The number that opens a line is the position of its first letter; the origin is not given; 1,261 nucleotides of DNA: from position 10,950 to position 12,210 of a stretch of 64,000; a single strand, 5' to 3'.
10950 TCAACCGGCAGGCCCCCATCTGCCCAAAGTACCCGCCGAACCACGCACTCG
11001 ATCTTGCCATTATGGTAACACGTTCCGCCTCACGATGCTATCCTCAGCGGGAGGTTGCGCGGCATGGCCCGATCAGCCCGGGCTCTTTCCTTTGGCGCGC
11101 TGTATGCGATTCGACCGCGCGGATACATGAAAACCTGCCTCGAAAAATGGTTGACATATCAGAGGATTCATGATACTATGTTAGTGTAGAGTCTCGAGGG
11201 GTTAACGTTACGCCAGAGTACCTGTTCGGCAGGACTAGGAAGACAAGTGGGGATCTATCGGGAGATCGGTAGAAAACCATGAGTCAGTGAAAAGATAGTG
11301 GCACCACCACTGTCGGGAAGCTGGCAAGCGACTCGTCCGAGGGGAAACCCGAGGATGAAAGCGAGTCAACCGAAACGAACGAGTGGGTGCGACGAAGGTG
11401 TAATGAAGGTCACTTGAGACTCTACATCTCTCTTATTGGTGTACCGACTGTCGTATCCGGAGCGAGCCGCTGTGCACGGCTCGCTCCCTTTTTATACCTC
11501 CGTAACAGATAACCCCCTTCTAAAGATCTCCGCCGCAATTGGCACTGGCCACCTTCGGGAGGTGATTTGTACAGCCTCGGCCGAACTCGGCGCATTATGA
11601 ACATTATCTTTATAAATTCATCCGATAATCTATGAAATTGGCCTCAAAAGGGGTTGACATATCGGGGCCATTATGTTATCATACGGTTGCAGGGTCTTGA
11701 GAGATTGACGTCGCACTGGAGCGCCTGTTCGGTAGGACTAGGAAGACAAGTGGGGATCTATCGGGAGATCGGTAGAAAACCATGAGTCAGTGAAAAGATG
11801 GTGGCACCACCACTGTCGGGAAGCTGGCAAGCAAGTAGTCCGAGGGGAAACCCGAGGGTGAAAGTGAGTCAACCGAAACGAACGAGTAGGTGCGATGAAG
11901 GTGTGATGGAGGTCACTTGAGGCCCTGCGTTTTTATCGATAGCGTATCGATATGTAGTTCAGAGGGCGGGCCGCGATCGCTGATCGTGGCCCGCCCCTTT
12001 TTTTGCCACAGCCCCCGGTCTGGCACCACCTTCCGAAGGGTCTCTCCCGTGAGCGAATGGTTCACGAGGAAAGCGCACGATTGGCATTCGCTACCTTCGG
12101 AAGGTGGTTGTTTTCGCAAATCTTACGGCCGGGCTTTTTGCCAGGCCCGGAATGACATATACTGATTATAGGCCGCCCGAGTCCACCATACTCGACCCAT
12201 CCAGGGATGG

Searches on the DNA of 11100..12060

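Call 28: search_rna_families(source=window, start=11100, end=12060, threshold=evalue, max_evalue=10, show_alignments=2)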
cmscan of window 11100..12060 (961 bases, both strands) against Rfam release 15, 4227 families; matches with E-value up to 10: 7.
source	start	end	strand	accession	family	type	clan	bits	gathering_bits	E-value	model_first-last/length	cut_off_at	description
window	11458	11487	-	RF03660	mir-4018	Gene; miRNA;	-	18.5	66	0.83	13-43/54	no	mir-4018 microRNA precursor family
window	11459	11487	+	RF03660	mir-4018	Gene; miRNA;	-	17.3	66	1.9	13-42/54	no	mir-4018 microRNA precursor family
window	11607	11675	-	RF02475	GlsR6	Gene; snRNA; snoRNA; CD-box;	-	16.5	75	0.43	1-59/59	no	Small nucleolar RNA GlsR6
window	11963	11997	-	RF03847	mir-1538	Gene; miRNA;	-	15.4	78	7.7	1-58/58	no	mir-1538 microRNA precursor family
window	11901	12004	+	RF02233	sX14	Gene; sRNA;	-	14.8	80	5.4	1-92/92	no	Xanthomonas sRNA sX14/Xoo3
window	11264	11408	+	RF02003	group-II-D1D4-4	Intron;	CL00102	14.3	49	1.4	1-138/138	no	Group II catalytic intron D1-D4-4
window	11947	11996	-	RF01838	sobemo_FSE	Cis-reg; frameshift_element;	-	13.8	55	9.2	26-70/79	no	sobemovirus ribosomal frameshift elemental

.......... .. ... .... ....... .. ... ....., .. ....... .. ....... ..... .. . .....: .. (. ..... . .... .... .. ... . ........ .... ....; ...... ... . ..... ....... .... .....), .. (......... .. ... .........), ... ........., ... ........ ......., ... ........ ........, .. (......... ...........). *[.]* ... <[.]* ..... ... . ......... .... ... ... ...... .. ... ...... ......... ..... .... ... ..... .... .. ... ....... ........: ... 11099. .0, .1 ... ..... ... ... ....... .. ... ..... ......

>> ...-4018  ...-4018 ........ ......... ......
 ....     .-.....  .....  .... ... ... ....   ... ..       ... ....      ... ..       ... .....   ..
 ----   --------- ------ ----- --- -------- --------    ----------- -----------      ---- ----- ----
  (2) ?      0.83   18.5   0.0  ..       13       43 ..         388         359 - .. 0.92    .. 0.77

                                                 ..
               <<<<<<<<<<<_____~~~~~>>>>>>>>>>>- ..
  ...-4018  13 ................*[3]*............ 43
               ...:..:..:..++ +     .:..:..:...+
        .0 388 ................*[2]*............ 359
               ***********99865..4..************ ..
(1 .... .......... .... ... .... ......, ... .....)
